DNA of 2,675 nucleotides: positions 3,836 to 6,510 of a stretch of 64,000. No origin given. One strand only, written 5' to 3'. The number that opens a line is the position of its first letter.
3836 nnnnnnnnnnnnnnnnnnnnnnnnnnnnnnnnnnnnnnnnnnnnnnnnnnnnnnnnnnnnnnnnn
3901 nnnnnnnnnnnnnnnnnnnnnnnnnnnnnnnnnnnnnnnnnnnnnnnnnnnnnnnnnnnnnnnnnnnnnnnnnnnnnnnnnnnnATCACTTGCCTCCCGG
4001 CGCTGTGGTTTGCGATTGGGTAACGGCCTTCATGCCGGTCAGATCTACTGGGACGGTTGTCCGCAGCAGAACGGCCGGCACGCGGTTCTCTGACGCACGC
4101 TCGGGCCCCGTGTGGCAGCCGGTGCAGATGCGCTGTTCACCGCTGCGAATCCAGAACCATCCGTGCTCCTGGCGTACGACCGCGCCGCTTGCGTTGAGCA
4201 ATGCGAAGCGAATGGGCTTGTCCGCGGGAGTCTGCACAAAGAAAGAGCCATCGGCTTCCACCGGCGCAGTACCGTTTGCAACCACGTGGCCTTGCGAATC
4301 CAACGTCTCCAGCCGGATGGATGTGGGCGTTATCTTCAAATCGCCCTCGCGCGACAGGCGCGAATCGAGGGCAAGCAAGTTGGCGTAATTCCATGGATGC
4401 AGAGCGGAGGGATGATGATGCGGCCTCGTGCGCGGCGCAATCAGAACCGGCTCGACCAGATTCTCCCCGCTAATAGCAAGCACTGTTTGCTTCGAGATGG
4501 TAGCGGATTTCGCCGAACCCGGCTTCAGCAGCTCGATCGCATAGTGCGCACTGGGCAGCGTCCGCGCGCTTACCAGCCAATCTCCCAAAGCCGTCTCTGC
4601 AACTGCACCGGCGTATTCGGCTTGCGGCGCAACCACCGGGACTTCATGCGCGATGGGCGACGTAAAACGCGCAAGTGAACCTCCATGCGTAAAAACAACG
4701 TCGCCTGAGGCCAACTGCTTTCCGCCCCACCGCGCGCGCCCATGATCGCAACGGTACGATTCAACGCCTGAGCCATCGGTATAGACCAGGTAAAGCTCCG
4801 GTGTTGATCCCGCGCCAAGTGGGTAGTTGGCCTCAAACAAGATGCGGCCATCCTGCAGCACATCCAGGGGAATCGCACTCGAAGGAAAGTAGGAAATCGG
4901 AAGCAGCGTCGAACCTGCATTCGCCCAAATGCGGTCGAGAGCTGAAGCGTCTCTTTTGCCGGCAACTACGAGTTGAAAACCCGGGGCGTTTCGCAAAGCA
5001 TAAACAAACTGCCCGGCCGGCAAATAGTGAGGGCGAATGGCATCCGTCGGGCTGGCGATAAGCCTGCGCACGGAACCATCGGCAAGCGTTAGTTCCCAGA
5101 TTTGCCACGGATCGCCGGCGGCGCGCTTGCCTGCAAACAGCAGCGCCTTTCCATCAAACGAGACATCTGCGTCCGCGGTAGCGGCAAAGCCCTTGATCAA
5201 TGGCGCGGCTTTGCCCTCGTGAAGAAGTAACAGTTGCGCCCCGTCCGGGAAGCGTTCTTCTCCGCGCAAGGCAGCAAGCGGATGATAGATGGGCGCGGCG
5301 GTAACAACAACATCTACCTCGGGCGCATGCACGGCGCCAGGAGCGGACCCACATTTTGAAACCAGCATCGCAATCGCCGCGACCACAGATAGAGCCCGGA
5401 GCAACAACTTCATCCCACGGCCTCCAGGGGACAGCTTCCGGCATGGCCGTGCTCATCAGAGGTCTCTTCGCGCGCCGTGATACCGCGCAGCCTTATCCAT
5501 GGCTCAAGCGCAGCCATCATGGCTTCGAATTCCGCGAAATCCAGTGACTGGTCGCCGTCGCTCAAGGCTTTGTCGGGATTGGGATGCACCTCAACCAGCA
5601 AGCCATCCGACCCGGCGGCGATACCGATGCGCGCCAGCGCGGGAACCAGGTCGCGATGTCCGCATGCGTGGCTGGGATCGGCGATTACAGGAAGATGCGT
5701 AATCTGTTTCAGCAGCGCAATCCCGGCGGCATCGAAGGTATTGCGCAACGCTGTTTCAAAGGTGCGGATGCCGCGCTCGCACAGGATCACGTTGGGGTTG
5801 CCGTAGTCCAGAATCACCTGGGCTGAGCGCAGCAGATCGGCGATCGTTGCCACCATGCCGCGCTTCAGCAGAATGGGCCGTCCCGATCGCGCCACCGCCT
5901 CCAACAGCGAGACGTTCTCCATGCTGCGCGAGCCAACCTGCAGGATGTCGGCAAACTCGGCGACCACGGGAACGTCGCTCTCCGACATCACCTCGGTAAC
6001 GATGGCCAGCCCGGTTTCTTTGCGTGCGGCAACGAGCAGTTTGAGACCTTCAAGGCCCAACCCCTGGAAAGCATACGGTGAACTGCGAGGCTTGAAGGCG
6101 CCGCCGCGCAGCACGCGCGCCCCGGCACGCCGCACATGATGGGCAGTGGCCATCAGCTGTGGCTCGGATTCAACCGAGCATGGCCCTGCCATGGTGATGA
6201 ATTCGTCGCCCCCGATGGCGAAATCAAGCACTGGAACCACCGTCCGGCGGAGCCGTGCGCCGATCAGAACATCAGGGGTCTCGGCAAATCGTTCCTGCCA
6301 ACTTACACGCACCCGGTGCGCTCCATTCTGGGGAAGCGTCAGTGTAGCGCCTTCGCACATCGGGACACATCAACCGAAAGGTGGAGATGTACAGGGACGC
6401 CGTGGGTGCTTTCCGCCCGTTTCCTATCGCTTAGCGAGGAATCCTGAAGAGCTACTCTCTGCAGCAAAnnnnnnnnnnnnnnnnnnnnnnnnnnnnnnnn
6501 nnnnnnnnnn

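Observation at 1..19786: Large uncharacterised heme/propeller operon with its own TonB-dependent receptor: candidate new periplasmic pathway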

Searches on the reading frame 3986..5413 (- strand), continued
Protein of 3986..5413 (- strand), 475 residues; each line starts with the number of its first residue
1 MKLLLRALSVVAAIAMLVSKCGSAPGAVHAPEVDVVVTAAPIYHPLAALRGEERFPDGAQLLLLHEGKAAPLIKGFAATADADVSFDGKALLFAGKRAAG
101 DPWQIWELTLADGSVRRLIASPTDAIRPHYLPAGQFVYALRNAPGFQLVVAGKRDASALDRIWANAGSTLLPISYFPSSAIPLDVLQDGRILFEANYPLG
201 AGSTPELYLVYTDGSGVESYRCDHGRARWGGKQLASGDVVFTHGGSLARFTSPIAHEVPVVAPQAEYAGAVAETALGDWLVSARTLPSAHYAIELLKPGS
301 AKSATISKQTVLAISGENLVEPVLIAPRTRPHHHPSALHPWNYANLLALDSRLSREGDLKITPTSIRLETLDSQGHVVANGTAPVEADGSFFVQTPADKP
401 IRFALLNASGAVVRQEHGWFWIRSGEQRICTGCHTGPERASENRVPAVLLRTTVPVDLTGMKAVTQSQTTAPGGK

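Call 84: fold_search(model_id=the predicted structure, library=pdb)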
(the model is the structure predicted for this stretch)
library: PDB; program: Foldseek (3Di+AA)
matches with E <= 10: 1186; with E <= 0.001: 250
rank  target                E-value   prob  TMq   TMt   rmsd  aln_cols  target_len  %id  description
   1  5c2v_A                2.6e-19  1.00  0.59  0.39   8.8       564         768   15  Kuenenia stuttgartiensis Hydrazine Synthase (released 2015-10-14)
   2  5c2v_D                2.9e-19  1.00  0.59  0.39   8.5       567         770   16  Kuenenia stuttgartiensis Hydrazine Synthase (released 2015-10-14)
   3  2hqs_A                1.5e-08  1.00  0.45  0.51   6.5       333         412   14  Crystal structure of TolB/Pal complex (released 2007-04-03)
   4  3iax_A                1.6e-08  1.00  0.44  0.52   6.6       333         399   14  The crystal structure of the TolB box of Colicin A in complex with TolB reveals important differences in the recruitme (released 2009-10-13)
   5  2hqs_B                1.6e-08  1.00  0.45  0.51   7.0       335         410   13  Crystal structure of TolB/Pal complex (released 2007-04-03)
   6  4jml_A                1.6e-08  1.00  0.44  0.52   6.7       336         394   14  Crystal structure of the TolB(P201C)-ColicinE9 TBE peptide(A33C) complex. (released 2013-07-17)
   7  4r40_C                1.9e-08  1.00  0.43  0.49   7.3       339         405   12  Crystal Structure of TolB/Pal complex from Yersinia pestis. (released 2014-09-03)
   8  7djl_C                1.9e-08  1.00  0.37  0.37  23.1       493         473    9  Structure of four truncated and mutated forms of quenching protein (released 2022-06-08)
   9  2w8b_B                2.9e-08  1.00  0.44  0.50   7.6       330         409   14  Crystal structure of processed TolB in complex with Pal (released 2009-02-17)
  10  9a2l_MODEL_1_A        3.5e-08  1.00  0.44  0.49   6.8       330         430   14  Model of E. coli TolB by in-cell photo-crosslinking MS and deep learning (released 2023-02-24)
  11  2ivz_D                3.6e-08  1.00  0.44  0.53   3.7       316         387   13  Structure of TolB in complex with a peptide of the colicin E9 T- domain (released 2006-08-16)
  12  4pwz_B                4.3e-08  1.00  0.44  0.51   6.9       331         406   12  Crystal structure of TolB protein from Yersinia pestis CO92 (released 2014-04-02)
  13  2w8b_A                4.7e-08  1.00  0.45  0.52   4.8       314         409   13  Crystal structure of processed TolB in complex with Pal (released 2009-02-17)
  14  4r40_A                5.9e-08  1.00  0.44  0.51   5.0       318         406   12  Crystal Structure of TolB/Pal complex from Yersinia pestis. (released 2014-09-03)
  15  2ivz_C                6.9e-08  1.00  0.44  0.53   5.0       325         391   14  Structure of TolB in complex with a peptide of the colicin E9 T- domain (released 2006-08-16)
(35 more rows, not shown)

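Call 90: find_encoding_contigs(protein=P0488, flank=10000, max_places=1)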
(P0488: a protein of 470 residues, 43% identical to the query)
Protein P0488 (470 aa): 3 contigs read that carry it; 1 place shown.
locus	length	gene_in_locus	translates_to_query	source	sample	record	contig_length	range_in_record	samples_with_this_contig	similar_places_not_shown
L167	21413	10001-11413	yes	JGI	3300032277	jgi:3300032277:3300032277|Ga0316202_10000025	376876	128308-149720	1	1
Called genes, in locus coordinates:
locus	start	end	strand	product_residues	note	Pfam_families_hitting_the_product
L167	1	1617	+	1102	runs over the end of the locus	PF01839:FG-GAP (faint), PF13517:FG-GAP_3, PF07593:UnbV_ASPIC, PF13517:FG-GAP_3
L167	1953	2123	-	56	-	-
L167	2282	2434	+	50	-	-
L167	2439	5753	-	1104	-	PF01839:FG-GAP (faint), PF13517:FG-GAP_3, PF07593:UnbV_ASPIC, PF13517:FG-GAP_3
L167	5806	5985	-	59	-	-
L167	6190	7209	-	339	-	PF00356:LacI, PF00532:Peripla_BP_1, PF13407:Peripla_BP_4, PF13377:Peripla_BP_3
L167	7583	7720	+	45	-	PF22778:VCPO_2nd (weak)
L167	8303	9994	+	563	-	PF13517:FG-GAP_3, PF01839:FG-GAP (weak), PF13517:FG-GAP_3, PF07593:UnbV_ASPIC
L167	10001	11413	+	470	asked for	PF26549:Tricorn_N (faint), PF18582:HZS_alpha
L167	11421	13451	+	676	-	PF00034:Cytochrom_C (faint), PF03150:CCP_MauG (faint), PF21783:YNCE, PF02239:Cytochrom_D1 (faint), PF08450:SGL (faint), PF22494:choice_anch_I (faint), PF07676:PD40 (faint), PF10282:Lactonase, +1 more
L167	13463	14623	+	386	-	-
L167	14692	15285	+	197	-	PF01042:Ribonuc_L-PSP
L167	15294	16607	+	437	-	PF13433:Peripla_BP_5 (faint), PF13458:Peripla_BP_6, PF01094:ANF_receptor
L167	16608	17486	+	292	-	PF00793:DAHP_synth_1, PF03102:NeuB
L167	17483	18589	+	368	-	PF13433:Peripla_BP_5, PF13458:Peripla_BP_6, PF01094:ANF_receptor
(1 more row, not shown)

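Call 91: find_encoding_contigs(protein=P0447, flank=10000, max_places=1)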
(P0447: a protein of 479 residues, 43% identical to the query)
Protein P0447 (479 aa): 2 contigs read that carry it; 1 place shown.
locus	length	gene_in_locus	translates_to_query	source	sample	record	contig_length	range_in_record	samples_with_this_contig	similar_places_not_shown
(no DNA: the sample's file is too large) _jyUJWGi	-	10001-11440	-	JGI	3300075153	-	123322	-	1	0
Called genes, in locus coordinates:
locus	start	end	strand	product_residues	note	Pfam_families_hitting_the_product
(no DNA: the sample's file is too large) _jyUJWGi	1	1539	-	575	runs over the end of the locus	PF07980:SusD_RagB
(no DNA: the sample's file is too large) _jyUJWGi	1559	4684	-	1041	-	PF13620:CarboxypepD_reg, PF13715:CarbopepD_reg_2, PF07715:Plug, PF00593:TonB_dep_Rec_b-barrel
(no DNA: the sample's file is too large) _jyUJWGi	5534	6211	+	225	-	PF00072:Response_reg, PF00486:Trans_reg_C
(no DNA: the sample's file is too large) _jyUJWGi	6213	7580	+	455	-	PF00672:HAMP, PF00512:HisKA, PF02518:HATPase_c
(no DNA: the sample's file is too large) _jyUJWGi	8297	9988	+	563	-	PF13517:FG-GAP_3, PF01839:FG-GAP (weak), PF13517:FG-GAP_3, PF07593:UnbV_ASPIC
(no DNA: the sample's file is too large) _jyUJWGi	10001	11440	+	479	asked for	PF26549:Tricorn_N (faint), PF18582:HZS_alpha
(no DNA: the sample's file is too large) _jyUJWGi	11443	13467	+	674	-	PF00034:Cytochrom_C (faint), PF03150:CCP_MauG (faint), PF25174:Beta-prop_THOC3 (faint), PF02239:Cytochrom_D1 (faint), PF10282:Lactonase (faint), PF16819:DUF5074, PF22494:choice_anch_I (faint), PF21783:YNCE (weak), +2 more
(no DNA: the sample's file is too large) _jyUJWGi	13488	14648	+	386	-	-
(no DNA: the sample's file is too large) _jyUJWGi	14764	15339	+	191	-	PF01042:Ribonuc_L-PSP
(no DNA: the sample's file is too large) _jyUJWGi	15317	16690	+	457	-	PF13458:Peripla_BP_6, PF01094:ANF_receptor, PF13433:Peripla_BP_5 (weak)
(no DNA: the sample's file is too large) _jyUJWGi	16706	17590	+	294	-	PF00793:DAHP_synth_1, PF03102:NeuB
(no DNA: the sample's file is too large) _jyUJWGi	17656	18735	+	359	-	PF13458:Peripla_BP_6, PF13433:Peripla_BP_5 (faint), PF01094:ANF_receptor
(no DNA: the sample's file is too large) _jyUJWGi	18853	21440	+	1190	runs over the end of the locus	PF13428:TPR_14 (faint), PF00515:TPR_1 (faint), PF07719:TPR_2 (faint), PF13181:TPR_8 (faint), PF13414:TPR_11 (faint), PF13431:TPR_17 (faint), PF13517:FG-GAP_3, PF07593:UnbV_ASPIC (weak), +2 more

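Call 92: find_encoding_contigs(protein=P0498, flank=10000, max_places=1)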
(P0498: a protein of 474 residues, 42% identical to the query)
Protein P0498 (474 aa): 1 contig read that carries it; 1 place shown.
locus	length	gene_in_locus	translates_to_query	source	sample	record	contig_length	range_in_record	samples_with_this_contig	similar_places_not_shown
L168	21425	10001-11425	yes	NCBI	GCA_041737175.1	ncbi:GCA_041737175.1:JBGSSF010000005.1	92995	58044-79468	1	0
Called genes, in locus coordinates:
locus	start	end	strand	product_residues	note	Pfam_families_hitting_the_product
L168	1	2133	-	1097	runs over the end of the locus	PF01839:FG-GAP (faint), PF13517:FG-GAP_3, PF07593:UnbV_ASPIC, PF13517:FG-GAP_3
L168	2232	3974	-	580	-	PF14322:SusD-like_3 (weak), PF07980:SusD_RagB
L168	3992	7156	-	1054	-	PF13620:CarboxypepD_reg, PF13715:CarbopepD_reg_2, PF07715:Plug, PF00593:TonB_dep_Rec_b-barrel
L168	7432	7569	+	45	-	-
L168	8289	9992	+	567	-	PF01839:FG-GAP (faint), PF13517:FG-GAP_3, PF07593:UnbV_ASPIC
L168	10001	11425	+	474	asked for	PF26549:Tricorn_N (faint), PF18582:HZS_alpha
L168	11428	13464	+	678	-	PF00034:Cytochrom_C (faint), PF03150:CCP_MauG (faint), PF13449:Phytase-like (faint), PF02239:Cytochrom_D1 (faint), PF10282:Lactonase (faint), PF21783:YNCE (faint), PF16819:DUF5074 (weak), PF25174:Beta-prop_THOC3 (weak), +1 more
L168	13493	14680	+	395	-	-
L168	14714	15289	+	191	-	PF01042:Ribonuc_L-PSP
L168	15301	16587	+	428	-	PF13458:Peripla_BP_6, PF01094:ANF_receptor, PF13433:Peripla_BP_5 (weak)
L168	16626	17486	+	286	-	PF00793:DAHP_synth_1, PF03102:NeuB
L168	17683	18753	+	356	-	PF13433:Peripla_BP_5 (faint), PF13458:Peripla_BP_6, PF01094:ANF_receptor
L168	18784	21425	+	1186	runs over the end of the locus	PF07719:TPR_2 (faint), PF13424:TPR_12 (faint), PF13428:TPR_14 (faint), PF00515:TPR_1 (weak), PF13181:TPR_8 (faint), PF13414:TPR_11 (weak), PF14559:TPR_19 (weak), PF13517:FG-GAP_3, +4 more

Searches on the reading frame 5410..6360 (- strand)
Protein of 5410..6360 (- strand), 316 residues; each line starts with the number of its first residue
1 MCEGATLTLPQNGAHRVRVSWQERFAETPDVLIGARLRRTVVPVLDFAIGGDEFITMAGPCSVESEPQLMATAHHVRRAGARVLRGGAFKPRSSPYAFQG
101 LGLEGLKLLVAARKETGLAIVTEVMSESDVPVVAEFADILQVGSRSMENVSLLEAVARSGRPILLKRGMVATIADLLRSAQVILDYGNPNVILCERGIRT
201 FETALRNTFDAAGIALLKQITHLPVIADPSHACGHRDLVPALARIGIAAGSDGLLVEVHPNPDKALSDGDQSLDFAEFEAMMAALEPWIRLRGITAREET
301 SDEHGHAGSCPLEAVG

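Call 4: search_protein_families(library=pfam, proteins=[window:5410-6360:-], max_evalue=0.01)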
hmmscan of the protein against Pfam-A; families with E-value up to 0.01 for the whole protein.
window:5410-6360:- (316 aa): 2 families
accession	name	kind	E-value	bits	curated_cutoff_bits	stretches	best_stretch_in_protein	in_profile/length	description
PF00793.26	DAHP_synth_1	-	7.8e-72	241.8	25.5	1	46-282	9-258/270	DAHP synthetase I family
PF03102.20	NeuB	-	4e-07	30.2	22.1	1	104-195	56-147/241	NeuB family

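Call 5: search_protein_families(library=ncbifam, proteins=[window:5410-6360:-], max_evalue=0.01)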
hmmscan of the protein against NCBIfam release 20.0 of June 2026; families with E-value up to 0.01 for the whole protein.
window:5410-6360:- (316 aa): 10 families
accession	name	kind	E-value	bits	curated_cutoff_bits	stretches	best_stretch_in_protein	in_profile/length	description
NF006421.0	PRK08673.1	subfamily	2.1e-115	385.5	335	1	38-288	79-329/338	3-deoxy-7-phosphoheptulonate synthase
TIGR01361.1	DAHP_synth_Bsub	equivalog_domain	7.6e-105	350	267.75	1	38-284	10-256/260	3-deoxy-7-phosphoheptulonate synthase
NF009239.0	PRK12595.1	equivalog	1.7e-94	316.8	279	1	38-287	103-352/360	bifunctional 3-deoxy-7-phosphoheptulonate synthase/chorismate mutase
NF009933.0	PRK13396.1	subfamily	8e-94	314.5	486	1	49-286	96-335/352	3-deoxy-7-phosphoheptulonate synthase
NF041229.1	BagF_FevY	exception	9.2e-84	281.5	700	1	36-284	73-321/340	phospho-2-dehydro-3-deoxyheptonate aldolase BagF/FevY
TIGR01362.1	KDO8P_synth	equivalog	4.2e-37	127.7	314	1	53-286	2-250/258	3-deoxy-8-phosphooctulonate synthase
NF003543.0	PRK05198.1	equivalog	4.4e-36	124.3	242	1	52-286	16-265/273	3-deoxy-8-phosphooctulonate synthase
NF009109.0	PRK12457.1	equivalog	3.1e-26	92.3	457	1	92-284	61-264/281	3-deoxy-8-phosphooctulonate synthase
TIGR03586.1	PseI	equivalog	2.2e-06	27.1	340.25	1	109-288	82-253/327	pseudaminic acid synthase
TIGR03569.1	NeuB_NnaB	equivalog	0.0017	17.5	399.65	1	114-190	86-162/329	N-acetylneuraminate synthase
